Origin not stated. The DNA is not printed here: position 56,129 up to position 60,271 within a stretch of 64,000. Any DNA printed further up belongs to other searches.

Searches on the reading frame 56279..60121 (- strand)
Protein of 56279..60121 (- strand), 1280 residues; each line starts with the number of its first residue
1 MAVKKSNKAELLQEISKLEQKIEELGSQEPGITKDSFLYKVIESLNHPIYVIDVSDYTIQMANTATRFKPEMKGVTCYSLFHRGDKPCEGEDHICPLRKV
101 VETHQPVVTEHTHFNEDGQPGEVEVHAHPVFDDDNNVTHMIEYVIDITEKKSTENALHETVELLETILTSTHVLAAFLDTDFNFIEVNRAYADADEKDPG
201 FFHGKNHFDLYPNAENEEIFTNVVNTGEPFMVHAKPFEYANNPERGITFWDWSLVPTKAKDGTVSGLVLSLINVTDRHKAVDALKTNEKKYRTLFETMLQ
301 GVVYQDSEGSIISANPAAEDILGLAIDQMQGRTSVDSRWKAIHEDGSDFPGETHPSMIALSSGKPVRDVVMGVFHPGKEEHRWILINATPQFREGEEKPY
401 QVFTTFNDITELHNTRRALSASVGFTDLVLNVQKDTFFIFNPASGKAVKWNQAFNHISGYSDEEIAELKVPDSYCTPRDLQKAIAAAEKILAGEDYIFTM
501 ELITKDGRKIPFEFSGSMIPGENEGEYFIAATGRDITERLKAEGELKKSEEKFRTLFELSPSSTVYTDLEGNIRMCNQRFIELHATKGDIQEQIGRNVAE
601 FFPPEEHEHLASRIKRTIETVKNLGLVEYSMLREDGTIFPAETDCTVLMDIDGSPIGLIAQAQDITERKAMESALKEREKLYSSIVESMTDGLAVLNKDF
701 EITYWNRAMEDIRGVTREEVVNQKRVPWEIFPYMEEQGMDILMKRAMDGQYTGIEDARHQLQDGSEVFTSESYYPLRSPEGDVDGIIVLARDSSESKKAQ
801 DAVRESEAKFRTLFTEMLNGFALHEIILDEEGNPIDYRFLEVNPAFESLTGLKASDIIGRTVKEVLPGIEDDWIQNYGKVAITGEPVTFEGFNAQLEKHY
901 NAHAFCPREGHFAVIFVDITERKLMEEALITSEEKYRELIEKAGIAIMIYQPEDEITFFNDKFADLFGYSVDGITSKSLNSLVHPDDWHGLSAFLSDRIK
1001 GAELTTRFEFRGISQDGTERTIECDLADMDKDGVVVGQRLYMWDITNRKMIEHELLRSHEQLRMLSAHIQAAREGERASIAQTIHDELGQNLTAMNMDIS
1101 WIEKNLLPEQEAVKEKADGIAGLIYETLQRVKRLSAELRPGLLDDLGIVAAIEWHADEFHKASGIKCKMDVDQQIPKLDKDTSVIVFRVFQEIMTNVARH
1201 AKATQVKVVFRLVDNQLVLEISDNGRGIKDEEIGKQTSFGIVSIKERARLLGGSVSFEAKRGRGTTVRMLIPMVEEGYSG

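Call 107: search_protein_families(library=pfam, proteins=[window:56279-60121:-], max_evalue=0.0001)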
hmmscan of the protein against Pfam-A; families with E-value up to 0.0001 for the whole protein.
window:56279-60121:- (1280 aa): 8 families
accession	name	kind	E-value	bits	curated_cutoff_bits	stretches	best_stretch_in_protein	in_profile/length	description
PF08448.16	PAS_4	-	4.9e-83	275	23.1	6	686-797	1-109/110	PAS fold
PF13426.13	PAS_9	-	1.9e-67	224.5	27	5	436-538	3-103/103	PAS domain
PF00989.32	PAS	-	1.2e-60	202.9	22.6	4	681-792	2-112/113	PAS fold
PF13188.13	PAS_8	-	2.9e-46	154.3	21.8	4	290-332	2-44/65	PAS domain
PF08447.18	PAS_3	-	5.4e-38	129.6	25.6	2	957-1035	2-82/89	PAS fold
PF02518.31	HATPase_c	-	1.8e-13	51.3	26.4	1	1186-1273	6-109/111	Histidine kinase-, DNA gyrase B-, and HSP90-like ATPase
PF07730.19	HisKA_3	-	4.2e-13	50.1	24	1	1076-1142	1-67/68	Histidine kinase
PF12860.13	PAS_7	-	7.7e-12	45.8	27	0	686-739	1-53/115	PAS fold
